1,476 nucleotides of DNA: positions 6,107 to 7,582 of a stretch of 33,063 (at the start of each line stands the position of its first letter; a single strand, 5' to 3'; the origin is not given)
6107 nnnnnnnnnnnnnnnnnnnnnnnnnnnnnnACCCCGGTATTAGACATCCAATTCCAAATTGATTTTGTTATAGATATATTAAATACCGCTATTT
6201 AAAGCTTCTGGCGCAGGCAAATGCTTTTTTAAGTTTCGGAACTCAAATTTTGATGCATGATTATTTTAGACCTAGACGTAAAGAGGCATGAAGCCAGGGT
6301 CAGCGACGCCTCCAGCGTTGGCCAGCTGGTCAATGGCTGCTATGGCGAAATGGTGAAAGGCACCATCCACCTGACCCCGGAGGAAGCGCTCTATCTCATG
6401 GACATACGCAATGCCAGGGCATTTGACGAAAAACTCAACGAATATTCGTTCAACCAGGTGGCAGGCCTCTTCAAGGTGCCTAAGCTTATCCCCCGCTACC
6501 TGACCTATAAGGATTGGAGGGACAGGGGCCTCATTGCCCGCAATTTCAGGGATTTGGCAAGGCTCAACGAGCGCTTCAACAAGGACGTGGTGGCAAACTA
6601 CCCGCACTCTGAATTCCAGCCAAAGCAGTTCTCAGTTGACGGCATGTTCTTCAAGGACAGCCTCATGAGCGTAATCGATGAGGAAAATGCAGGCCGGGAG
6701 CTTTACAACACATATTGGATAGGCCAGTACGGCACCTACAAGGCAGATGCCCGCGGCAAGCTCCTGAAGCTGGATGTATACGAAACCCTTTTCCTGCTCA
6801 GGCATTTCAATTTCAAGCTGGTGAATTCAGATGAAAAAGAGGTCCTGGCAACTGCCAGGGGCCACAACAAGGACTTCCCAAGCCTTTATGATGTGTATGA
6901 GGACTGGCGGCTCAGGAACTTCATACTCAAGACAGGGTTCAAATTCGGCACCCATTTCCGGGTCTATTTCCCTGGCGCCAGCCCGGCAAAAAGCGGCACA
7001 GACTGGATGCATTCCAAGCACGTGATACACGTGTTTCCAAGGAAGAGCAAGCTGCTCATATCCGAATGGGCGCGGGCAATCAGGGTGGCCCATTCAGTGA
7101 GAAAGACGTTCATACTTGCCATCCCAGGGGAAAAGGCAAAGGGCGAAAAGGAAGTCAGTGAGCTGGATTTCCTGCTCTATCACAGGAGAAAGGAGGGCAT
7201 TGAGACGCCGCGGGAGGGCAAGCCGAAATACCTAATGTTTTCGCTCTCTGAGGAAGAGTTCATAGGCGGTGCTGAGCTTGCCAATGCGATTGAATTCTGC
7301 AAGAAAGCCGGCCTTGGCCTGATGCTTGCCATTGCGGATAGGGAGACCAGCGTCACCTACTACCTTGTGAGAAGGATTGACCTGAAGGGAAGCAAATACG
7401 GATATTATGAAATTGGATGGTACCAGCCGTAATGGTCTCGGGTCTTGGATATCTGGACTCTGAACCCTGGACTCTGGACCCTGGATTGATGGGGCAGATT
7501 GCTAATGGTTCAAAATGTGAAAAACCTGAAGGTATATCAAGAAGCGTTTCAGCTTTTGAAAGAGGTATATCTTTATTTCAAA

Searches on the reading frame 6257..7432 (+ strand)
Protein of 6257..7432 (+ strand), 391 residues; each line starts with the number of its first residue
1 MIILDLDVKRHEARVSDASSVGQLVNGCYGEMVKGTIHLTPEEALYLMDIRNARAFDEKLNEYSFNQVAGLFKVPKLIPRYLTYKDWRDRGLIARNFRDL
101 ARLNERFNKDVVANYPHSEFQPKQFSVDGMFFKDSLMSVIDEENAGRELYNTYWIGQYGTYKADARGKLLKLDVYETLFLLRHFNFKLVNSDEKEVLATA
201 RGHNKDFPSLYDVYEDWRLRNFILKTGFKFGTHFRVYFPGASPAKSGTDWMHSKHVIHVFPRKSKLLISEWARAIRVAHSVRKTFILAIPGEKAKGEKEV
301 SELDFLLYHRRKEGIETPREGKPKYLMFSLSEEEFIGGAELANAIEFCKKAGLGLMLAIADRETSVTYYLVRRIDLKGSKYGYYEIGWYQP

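Call 12: search_protein_families(library=pfam, proteins=[window:6257-7432:+])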
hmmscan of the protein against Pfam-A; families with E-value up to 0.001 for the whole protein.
window:6257-7432:+ (391 aa): 2 families
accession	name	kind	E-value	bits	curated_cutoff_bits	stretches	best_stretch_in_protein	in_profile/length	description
PF01974.23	tRNA_int_endo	-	7.5e-27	93.7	27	1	208-291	2-78/85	tRNA intron endonuclease, catalytic C-terminal domain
PF02778.19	tRNA_int_endo_N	-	3.2e-09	36.6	21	1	13-49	10-48/67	tRNA intron endonuclease, N-terminal domain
